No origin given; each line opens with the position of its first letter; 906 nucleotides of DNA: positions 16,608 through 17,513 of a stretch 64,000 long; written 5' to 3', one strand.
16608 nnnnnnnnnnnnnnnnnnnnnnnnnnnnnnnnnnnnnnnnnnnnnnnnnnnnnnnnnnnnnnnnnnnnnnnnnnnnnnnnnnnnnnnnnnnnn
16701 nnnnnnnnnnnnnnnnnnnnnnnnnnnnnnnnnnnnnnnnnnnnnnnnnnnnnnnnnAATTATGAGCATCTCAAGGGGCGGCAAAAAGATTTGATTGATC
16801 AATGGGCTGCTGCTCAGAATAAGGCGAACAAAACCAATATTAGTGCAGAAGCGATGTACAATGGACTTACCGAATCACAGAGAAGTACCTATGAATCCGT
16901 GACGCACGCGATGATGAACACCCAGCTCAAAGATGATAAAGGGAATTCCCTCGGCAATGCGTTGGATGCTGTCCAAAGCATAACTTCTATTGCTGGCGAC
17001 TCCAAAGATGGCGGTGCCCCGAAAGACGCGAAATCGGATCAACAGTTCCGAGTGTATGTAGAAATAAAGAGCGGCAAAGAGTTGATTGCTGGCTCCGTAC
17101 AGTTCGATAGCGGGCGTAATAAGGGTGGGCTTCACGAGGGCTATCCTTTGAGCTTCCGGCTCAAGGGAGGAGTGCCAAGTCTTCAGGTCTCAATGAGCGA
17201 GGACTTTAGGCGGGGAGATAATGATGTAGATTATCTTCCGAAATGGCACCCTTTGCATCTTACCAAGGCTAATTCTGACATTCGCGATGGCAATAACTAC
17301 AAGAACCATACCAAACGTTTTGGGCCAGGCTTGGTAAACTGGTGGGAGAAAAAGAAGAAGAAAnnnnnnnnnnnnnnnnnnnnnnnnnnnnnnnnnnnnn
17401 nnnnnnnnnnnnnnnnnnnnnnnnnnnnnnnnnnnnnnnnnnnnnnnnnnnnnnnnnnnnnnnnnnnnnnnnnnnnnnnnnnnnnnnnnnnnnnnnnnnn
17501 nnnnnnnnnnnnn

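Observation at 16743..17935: RHS-2 carries an unrecognised roughly 200-aa toxin tip, translationally coupled to a secreted NTF2-like protein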

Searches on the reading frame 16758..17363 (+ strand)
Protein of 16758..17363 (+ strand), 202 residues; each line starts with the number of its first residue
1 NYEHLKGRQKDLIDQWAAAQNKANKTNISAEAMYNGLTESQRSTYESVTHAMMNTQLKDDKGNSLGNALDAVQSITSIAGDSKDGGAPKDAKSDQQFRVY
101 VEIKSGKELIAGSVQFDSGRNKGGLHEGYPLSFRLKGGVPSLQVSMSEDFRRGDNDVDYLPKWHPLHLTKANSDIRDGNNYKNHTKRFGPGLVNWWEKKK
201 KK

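Call 3: search_protein_families(library=pfam, proteins=[window:16758-17363:+], max_evalue=1)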
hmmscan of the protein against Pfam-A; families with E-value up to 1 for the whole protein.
window:16758-17363:+ (202 aa): 1 family
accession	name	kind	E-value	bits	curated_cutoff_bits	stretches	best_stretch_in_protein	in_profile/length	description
PF14361.12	RsbRD_N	-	0.033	15.3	24.3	1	3-72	3-71/104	RsbT co-antagonist protein rsbRD N-terminal domain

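Call 5: search_protein_families(library=ncbifam, proteins=[window:16758-17363:+], max_evalue=1)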
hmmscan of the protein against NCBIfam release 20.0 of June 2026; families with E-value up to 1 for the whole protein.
window:16758-17363:+ (202 aa): 0 families

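Call 6: search_solved_structures(query=window:16758-17363:+, max_evalue=10)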
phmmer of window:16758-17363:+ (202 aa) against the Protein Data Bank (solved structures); distinct sequences matched with E-value up to 10: 2.
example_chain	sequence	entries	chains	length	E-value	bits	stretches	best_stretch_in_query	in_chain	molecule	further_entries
5i8l_A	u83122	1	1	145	0.039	16.9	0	23-81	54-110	Lysozyme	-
2x43_S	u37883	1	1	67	0.69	12.9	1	55-92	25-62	SHERP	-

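Call 8: find_homologous_proteins(query=window:16758-17363:+, max_evalue=0.01)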
Query window:16758-17363:+ (202 aa): 8 proteins with E <= 0.01 among 38 candidates.
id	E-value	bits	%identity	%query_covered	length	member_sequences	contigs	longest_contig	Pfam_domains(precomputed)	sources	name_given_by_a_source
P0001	7.0e-76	272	66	99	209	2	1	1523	-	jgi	jgi:hypothetical protein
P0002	1.5e-75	271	67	99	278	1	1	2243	-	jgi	jgi:RHS repeat-associated protein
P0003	3.0e-72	261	64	99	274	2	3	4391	-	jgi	jgi:RHS repeat-associated protein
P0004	9.5e-71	256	61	98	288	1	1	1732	-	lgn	-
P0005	2.5e-41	160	59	71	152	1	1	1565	-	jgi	jgi:hypothetical protein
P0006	1.9e-34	137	61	64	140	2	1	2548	-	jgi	jgi:hypothetical protein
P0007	1.4e-5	43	34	81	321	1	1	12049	-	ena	-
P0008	5.7e-4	38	33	81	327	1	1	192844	-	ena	-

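Call 14: find_encoding_contigs(protein=P0003, flank=5000)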
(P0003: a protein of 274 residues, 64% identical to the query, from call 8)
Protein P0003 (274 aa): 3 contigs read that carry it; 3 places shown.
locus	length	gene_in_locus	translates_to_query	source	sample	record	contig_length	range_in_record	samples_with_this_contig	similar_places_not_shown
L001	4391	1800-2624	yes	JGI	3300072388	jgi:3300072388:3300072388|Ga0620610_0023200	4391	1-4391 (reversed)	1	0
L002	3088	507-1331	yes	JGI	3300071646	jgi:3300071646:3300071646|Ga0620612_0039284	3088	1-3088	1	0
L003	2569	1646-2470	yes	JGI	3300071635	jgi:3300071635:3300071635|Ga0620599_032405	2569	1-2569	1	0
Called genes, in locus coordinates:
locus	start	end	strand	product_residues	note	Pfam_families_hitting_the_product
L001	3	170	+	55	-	?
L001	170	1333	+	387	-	-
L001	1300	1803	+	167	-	-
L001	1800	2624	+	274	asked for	-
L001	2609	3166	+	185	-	-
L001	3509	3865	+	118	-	PF21983:NikA-like (weak)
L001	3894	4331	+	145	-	-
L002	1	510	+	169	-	?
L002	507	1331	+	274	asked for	-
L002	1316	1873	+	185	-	-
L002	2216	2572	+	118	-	PF21983:NikA-like (weak)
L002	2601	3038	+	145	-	-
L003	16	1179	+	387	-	-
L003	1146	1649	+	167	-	-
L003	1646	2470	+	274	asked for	-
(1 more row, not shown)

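Call 15: find_encoding_contigs(protein=P0008, flank=8000)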
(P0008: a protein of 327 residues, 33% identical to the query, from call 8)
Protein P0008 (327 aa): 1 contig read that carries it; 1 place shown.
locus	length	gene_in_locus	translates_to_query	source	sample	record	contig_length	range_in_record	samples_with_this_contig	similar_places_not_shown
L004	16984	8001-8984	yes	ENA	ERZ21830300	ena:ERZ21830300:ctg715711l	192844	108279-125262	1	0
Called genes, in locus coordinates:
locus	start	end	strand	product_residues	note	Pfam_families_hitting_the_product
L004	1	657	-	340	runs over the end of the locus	PF04055:Radical_SAM, PF06463:Mob_synth_C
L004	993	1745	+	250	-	PF03781:FGE-sulfatase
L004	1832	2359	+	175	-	PF25087:GMPPB_C (faint), PF14602:Hexapep_2 (faint), PF25084:LbH_EIF2B (weak), PF00132:Hexapep (weak)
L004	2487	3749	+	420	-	PF13393:tRNA-synt_His, PF00587:tRNA-synt_2b, PF03129:HGTP_anticodon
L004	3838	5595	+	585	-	PF01336:tRNA_anti-codon, PF00152:tRNA-synt_2, PF02938:GAD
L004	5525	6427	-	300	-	-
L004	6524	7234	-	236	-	PF07592:DDE_Tnp_ISAZ013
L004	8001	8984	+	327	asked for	-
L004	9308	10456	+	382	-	PF02562:PhoH, PF13245:AAA_19 (weak), PF13604:AAA_30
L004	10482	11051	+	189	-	PF02130:YbeY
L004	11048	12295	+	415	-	PF01595:CNNM, PF00571:CBS (weak), PF03471:CorC_HlyC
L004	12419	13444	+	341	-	PF00009:GTP_EFTU, PF03193:RsgA_GTPase (faint), PF00350:Dynamin_N (faint), PF01926:MMR_HSR1, PF02421:FeoB_N, PF07650:KH_2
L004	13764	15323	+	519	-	-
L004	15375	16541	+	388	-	PF13173:AAA_14, PF13635:DUF4143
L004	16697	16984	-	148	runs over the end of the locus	PF13442:Cytochrome_CBB3, PF00034:Cytochrom_C (weak)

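Call 16: find_encoding_contigs(protein=P0007, flank=8000)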
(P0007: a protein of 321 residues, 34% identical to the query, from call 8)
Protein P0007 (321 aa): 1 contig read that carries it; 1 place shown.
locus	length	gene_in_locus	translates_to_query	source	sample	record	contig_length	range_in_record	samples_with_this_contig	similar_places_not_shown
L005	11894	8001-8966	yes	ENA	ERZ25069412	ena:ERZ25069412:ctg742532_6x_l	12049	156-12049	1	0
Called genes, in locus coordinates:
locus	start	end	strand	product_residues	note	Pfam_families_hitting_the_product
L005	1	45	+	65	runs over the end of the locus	?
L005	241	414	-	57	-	-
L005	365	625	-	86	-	-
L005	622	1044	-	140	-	PF15919:HicB_lk_antitox, PF15970:HicB-like_2 (weak)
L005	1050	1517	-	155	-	PF07927:HicA_toxin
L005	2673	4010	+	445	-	PF00656:Peptidase_C14, PF08238:Sel1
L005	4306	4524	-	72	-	-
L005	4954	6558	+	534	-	PF00656:Peptidase_C14, PF08238:Sel1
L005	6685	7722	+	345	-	PF03781:FGE-sulfatase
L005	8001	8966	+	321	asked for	-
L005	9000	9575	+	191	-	-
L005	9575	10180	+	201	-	-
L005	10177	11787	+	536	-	-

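Call 22: predict_structure(alignment_id=A1)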
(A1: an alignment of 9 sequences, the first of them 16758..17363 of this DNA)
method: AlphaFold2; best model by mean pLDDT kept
length: 202 residues; sequences in the alignment: 9
mean_pLDDT: 49.1   pTM: 0.48
mean pLDDT of the five models: 49.1, 47.2, 46.8, 45.4, 44.6
residues with pLDDT >= 90: 2; 70-90: 42; 50-70: 34; < 50: 124
segments of 3 or more residues with pLDDT < 50: 79-202
pLDDT, mean of each block of 10 residues (from residue 1): 85 81 75 75 70 63 68 58 39 36 37 27 34 30 32 30 28 36 43 40 38
secondary structure, 60 per line:
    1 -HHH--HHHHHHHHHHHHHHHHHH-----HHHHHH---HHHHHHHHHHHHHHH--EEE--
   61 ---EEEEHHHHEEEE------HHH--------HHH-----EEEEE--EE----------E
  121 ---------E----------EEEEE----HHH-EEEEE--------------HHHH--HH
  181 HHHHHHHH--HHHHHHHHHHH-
elements in order: H7-24 H30-35 H39-53 E56-58 E64-67 H68-71 E72-75 E101-105 E141-145 E154-158 H173-176 H179-188 H191-201
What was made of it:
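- Tried and rejected: AF2 with the first 9-sequence alignment gave an unusable model (pLDDT 49, call 22).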

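Call 23: search_protein_representatives(alignment_id=A1)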
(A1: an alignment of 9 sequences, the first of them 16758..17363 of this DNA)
Query: 9 sequences, 243 profile positions. Proteins with E-value up to 0.001 (for the whole library): 518; up to 1e-10: 336; up to 1e-30: 137. The best 150 are listed.
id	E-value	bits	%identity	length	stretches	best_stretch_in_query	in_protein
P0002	2.5e-124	430.0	-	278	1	2-241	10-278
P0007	5.0e-76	271.9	-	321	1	1-242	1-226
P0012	7.9e-48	179.5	-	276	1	21-239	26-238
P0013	1.5e-47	178.6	-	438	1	18-238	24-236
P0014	3.3e-47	177.5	-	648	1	34-238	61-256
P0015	3.9e-47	177.2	-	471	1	10-238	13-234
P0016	7.8e-47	176.3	-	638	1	14-238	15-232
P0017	2.6e-46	174.5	-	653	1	32-238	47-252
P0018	3.0e-46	174.4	-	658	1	4-238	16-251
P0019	2.5e-45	171.3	-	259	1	33-231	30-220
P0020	2.6e-45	171.3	-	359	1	2-238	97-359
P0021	3.6e-45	170.8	-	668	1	32-239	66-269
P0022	1.8e-44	168.5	-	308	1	25-238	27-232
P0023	4.9e-44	167.1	-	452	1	19-239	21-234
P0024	1.1e-43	165.9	-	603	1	23-239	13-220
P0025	1.1e-43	165.9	-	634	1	16-239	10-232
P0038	7.6e-42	159.9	-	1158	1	34-238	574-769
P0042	1.3e-41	159.1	-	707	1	33-241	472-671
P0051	2.7e-40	154.8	-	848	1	34-238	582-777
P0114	7.2e-36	140.4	-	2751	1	2-233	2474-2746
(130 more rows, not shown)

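Call 24: search_protein_families(library=pfam, proteins=[P0012, P0013, P0014, P0016, P0018, P0021, P0038, P0042, P0051, P0114], max_evalue=0.01)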
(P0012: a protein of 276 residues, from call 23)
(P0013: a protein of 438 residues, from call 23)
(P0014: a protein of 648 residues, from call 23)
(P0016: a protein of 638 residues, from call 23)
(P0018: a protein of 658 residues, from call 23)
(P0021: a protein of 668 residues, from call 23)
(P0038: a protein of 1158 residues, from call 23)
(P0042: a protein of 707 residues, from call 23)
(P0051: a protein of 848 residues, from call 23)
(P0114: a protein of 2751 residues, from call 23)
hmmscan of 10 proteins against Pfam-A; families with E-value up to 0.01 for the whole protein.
P0012 (276 aa): 0 families

P0013 (438 aa): 0 families

P0014 (648 aa): 0 families

P0016 (638 aa): 0 families

P0018 (658 aa): 0 families

P0021 (668 aa): 0 families

P0038 (1158 aa): 0 families

P0042 (707 aa): 0 families

P0051 (848 aa): 0 families

P0114 (2751 aa): 10 families
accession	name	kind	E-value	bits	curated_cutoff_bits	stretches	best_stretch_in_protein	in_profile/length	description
PF00041.27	fn3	-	3.2e-37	127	25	4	996-1079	2-81/84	Fibronectin type III domain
PF05593.20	RHS_repeat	-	1.5e-25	89.4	22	6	2064-2098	1-35/38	RHS Repeat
PF09099.16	Qn_am_d_aIII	-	2.2e-16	60.4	22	2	246-315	3-69/82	Quinohemoprotein amine dehydrogenase, alpha subunit domain III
PF25059.1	FN3_DSCAM-DSCAML_C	-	2.9e-10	40.8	39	0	1013-1082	12-79/89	DSCAM/DSCAML C-terminal Fn3-like domain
PF01833.30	TIG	-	1.3e-09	38.4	20.9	1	612-697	1-84/84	IPT/TIG domain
PF16656.11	Pur_ac_phosph_N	-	7.5e-07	30.1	30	0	999-1082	3-93/93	Purple acid Phosphatase, N-terminal domain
PF25788.1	Ig_Rha78A_N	-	9.9e-06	26.2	27.4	0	760-795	65-101/105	Rha78A-like, N-terminal immunoglobulin domain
PF24489.1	Ig_J_second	-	0.00012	22.5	27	0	1038-1085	47-96/105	Tip attachment protein J second Ig-like domain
PF25814.1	fn3_SORL1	-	0.00034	21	27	0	708-760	4-50/90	SORL1-like, fn3 domain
PF06486.16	DUF1093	-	0.00053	21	26.3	0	940-977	9-45/81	Protein of unknown function (DUF1093)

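Call 29: list_cluster_members(proteins=[P0016, P0014, P0012, P0018, P0021, P0038, P0042, P0114, P0025, P0020])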
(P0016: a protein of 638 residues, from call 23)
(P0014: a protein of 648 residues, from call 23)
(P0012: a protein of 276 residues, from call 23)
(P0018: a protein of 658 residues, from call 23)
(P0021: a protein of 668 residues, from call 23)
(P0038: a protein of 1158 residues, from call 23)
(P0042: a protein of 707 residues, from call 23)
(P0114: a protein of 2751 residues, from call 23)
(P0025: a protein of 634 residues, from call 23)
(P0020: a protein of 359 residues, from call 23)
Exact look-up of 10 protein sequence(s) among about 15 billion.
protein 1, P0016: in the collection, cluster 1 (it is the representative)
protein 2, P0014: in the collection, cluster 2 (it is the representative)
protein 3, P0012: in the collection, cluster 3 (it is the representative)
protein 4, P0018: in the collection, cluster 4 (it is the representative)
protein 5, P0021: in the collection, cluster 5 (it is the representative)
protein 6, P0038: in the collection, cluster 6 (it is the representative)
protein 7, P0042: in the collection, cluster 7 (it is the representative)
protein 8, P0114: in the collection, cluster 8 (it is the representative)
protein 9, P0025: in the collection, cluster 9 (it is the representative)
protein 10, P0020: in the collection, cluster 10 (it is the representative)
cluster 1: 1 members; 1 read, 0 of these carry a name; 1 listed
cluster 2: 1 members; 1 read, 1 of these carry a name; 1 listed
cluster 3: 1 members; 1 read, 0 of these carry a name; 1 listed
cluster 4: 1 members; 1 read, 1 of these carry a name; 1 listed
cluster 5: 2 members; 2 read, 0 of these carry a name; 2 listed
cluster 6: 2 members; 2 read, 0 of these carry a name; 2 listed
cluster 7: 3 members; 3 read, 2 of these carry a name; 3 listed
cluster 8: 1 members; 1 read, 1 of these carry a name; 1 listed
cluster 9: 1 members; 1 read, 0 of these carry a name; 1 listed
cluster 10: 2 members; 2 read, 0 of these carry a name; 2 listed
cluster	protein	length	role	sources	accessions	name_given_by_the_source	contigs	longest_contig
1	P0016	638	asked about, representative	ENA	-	-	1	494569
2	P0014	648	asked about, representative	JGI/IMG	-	hypothetical protein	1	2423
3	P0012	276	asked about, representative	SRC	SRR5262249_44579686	-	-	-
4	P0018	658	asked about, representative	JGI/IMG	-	hypothetical protein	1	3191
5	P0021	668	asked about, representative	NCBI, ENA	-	-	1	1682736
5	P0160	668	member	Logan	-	-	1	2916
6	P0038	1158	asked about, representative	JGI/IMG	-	-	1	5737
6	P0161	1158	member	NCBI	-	-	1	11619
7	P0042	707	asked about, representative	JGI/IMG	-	hypothetical protein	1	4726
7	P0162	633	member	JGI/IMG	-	hypothetical protein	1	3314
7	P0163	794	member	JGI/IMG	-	-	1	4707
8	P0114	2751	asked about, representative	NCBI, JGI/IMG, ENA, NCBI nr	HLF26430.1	MAG TPA: fibronectin type III domain-containing protein [Anaerolineae bacterium] | fibronectin type III domain-containing protein [Anaerolineae bacterium]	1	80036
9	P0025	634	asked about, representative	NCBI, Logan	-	-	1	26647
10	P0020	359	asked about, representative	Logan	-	-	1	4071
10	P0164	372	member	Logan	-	-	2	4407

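Call 36: find_homologous_proteins(query=A2, max_evalue=0.001)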
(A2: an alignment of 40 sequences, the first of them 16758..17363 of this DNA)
Query A2 (40 sequences) (202 aa, profile of the alignment): 22 proteins with E <= 0.001 among 2150 candidates.
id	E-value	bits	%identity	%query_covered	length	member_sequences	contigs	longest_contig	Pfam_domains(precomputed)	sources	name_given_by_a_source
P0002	6.4e-66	240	67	99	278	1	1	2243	-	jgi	jgi:RHS repeat-associated protein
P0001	9.8e-65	236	66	99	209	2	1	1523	-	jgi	jgi:hypothetical protein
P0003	4.2e-63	231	64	99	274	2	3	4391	-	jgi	jgi:RHS repeat-associated protein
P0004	2.9e-61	225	61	98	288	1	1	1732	-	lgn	-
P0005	1.4e-40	157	59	71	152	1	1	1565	-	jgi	jgi:hypothetical protein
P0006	8.5e-33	132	61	64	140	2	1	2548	-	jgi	jgi:hypothetical protein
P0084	2.0e-27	114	34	82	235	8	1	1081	-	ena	-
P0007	4.6e-25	107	34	81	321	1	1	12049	-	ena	-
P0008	8.8e-24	102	33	81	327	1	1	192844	-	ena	-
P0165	1.2e-23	102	31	84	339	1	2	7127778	-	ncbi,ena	-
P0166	1.4e-23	102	29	97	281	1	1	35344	-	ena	-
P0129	1.1e-22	99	31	84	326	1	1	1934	-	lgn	-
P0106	5.9e-21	93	30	86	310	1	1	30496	-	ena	-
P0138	1.0e-19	89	28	84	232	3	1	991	-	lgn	-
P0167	1.9e-18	85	30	81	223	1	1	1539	-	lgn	-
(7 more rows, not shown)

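Call 38: find_related_loci(query=A2, collection=genome_contigs, flank=6000)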
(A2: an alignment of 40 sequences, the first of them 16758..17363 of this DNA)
Query A2 (202 aa) in genome_contigs; peptide patterns used: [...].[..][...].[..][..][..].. (x = any residue, [..] = any of these).
405 stretches matched a pattern; 371 encode a relative of the query (tblastn E <= 1e-3); the best 80 are kept; 80 distinct loci.
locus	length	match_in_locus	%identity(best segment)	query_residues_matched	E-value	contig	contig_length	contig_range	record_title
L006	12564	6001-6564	44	2-189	4e-47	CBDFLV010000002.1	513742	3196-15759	MAG: Acidobacteriota bacterium isolate 7a8d91ef-8417-43da-8691-8f404d5ac280 genome assembly, contig: contig_2, whole gen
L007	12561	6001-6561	45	9-196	1e-46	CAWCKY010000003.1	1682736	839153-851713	MAG: uncultured Acidobacteriota bacterium isolate MFD03602.bin.2.40 genome assembly, contig: contig_19230, whole genome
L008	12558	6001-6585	44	1-196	4e-46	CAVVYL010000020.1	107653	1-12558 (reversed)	MAG: uncultured Acidimicrobiia bacterium isolate MFD00962.bin.1.329 genome assembly, contig: contig_174445, whole genome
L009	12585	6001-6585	43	1-196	1e-45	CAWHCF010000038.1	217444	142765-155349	MAG: uncultured Acidobacteriota bacterium isolate MFD00962.bin.2.24 genome assembly, contig: contig_76517, whole genome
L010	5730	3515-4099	42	2-197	4e-45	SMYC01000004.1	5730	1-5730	MAG: Acidobacteria bacterium isolate N075bin57 k141_23553, whole genome shotgun sequence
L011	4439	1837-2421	40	1-196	2e-45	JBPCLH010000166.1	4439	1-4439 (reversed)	MAG: Bryobacteraceae bacterium isolate TH_ant_mag_73 S1Ck127_6383558_flag_1_multi_8.9814_len_4439, whole genome shotgun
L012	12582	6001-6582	44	1-196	2e-44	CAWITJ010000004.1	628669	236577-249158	MAG: uncultured Acidobacteriaceae bacterium isolate MFD09671.bin.1.182 genome assembly, contig: contig_24595, whole geno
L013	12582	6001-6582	44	1-196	1e-44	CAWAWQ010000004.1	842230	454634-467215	MAG: uncultured Acidobacteriaceae bacterium isolate MFD05502.bin.1.151 genome assembly, contig: contig_45209, whole geno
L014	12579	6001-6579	45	2-196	2e-44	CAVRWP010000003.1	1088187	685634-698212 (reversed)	MAG: uncultured Acidobacteriaceae bacterium isolate MFD05512.bin.1.92 genome assembly, contig: contig_17620, whole genom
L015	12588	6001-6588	41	2-197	5e-44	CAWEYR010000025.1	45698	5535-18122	MAG: uncultured Acidobacteriota bacterium isolate MFD00962.bin.2.203 genome assembly, contig: contig_4331, whole genome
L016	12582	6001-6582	44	1-196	3e-44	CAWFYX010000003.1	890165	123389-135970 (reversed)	MAG: uncultured Acidobacteriaceae bacterium isolate MFD09286.bin.2.100 genome assembly, contig: contig_18237, whole geno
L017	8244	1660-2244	42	1-197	2e-44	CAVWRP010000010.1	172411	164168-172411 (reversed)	MAG: Terriglobia bacterium isolate MFD04967.bin.1.62 genome assembly, contig: contig_24678, whole genome shotgun sequenc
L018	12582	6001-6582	45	1-196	4e-44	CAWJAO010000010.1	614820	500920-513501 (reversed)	MAG: uncultured Acidobacteriaceae bacterium isolate MFD06435.bin.2.119 genome assembly, contig: contig_62298, whole geno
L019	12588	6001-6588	40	1-197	2e-44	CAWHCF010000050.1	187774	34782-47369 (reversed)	MAG: uncultured Acidobacteriota bacterium isolate MFD00962.bin.2.24 genome assembly, contig: contig_92904, whole genome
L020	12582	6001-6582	44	1-196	3e-44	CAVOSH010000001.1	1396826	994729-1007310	MAG: uncultured Acidobacteriaceae bacterium isolate MFD00008.bin.2.2 genome assembly, contig: contig_11596, whole genome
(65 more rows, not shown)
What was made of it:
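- Family phylum: call 38.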

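Call 42: predict_structure(alignment_id=A2)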
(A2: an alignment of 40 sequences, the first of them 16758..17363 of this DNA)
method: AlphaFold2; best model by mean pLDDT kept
length: 202 residues; sequences in the alignment: 40
mean_pLDDT: 93.1   pTM: 0.91
mean pLDDT of the five models: 93.1, 90.5, 81.5, 72.7, 70.6
residues with pLDDT >= 90: 165; 70-90: 29; 50-70: 8; < 50: 0
segments of 3 or more residues with pLDDT < 50: none
pLDDT, mean of each block of 10 residues (from residue 1): 96 98 98 97 98 97 96 97 95 95 84 90 80 95 95 96 87 95 97 81 58
secondary structure, 60 per line:
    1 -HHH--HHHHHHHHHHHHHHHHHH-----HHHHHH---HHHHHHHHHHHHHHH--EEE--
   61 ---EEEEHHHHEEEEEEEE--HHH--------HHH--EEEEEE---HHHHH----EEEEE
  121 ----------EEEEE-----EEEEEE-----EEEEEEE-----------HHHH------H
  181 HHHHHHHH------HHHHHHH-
elements in order: H7-24 H30-35 H39-53 E56-58 E64-67 H68-71 E72-79 E98-103 H107-111 E116-120 E131-135 E141-146 E152-158 H170-173 H180-188 H195-201
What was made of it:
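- Confident model with a mixed alpha/beta fold: call 42.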

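Call 44: fold_search(model_id=the predicted structure, library=pdb)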
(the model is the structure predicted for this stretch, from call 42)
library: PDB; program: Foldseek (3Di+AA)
matches with E <= 10: 287; with E <= 0.001: 0
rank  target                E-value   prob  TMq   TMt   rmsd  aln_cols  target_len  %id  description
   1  2zpc                  4.6e-01  0.06  0.16  0.18  13.4       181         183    8  Crystal structure of the R43L mutant of LolA in the closed form (released 2008-08-05)
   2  4lmg_D                4.9e-01  0.07  0.13  0.18  10.3        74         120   14  Crystal structure of AFT2 in complex with DNA (released 2014-03-05)
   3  4ki3_I                4.9e-01  0.02  0.11  0.12  16.2       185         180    5  1.70 Angstrom resolution crystal structure of outer-membrane lipoprotein carrier protein (lolA) from Yersinia pestis C (released 2013-05-15)
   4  7z6w                  7.0e-01  0.02  0.12  0.12  14.5       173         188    8  Complex of E. coli LolA and lipoprotein (released 2022-09-07)
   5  9e93_p                7.4e-01  0.21  0.19  0.22   5.4        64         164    6  Structural Insights into HIV-1 Vif-Mediated Ubiquitination and Degradation of APOBEC3H (released 2026-03-11)
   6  8fvj_1                1.4e+00  0.14  0.17  0.20   4.8        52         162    8  Dimeric form of HIV-1 Vif in complex with human CBF-beta, ELOB, ELOC, and CUL5 (released 2023-09-06)
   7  7qxv                  1.4e+00  0.02  0.13  0.09  13.9       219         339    8  Crystal Structure of Haem-Binding Protein HemS Mutant F104A F199A, from Yersinia enterocolitica (released 2023-02-08)
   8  8h0i_E                1.5e+00  0.08  0.19  0.27   8.4        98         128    8  Cryo-EM structure of APOBEC3G-Vif complex (released 2023-07-19)
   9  9e9v_p                1.5e+00  0.08  0.17  0.21  11.1        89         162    8  Structural Insights into HIV-1 Vif-Mediated Ubiquitination and Degradation of APOBEC3H (released 2026-03-11)
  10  8aq8_AAA              1.9e+00  0.04  0.20  0.13  19.8       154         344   11  FAD-dependent monooxygenase from Stenotrophomonas maltophilia (released 2023-07-12)
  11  1h7u_A                1.9e+00  0.02  0.14  0.11  12.2       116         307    8  hPMS2-ATPgS (released 2001-11-27)
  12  7b2o_E                1.9e+00  0.01  0.11  0.08  16.0       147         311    7  Crystal structure of Chlamydomonas reinhardtii chloroplastic sedoheptulose-1,7-bisphosphatase (released 2021-12-08)
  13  4ki3_A                2.0e+00  0.01  0.11  0.12  15.7       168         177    7  1.70 Angstrom resolution crystal structure of outer-membrane lipoprotein carrier protein (lolA) from Yersinia pestis C (released 2013-05-15)
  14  9e9v_t                2.2e+00  0.08  0.21  0.31   6.7        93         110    6  Structural Insights into HIV-1 Vif-Mediated Ubiquitination and Degradation of APOBEC3H (released 2026-03-11)
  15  6m1u                  2.2e+00  0.01  0.08  0.11  12.6        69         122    9  Crystal structure of the vertebrate conserved region (VCR) of human METTL16 (released 2020-04-01)
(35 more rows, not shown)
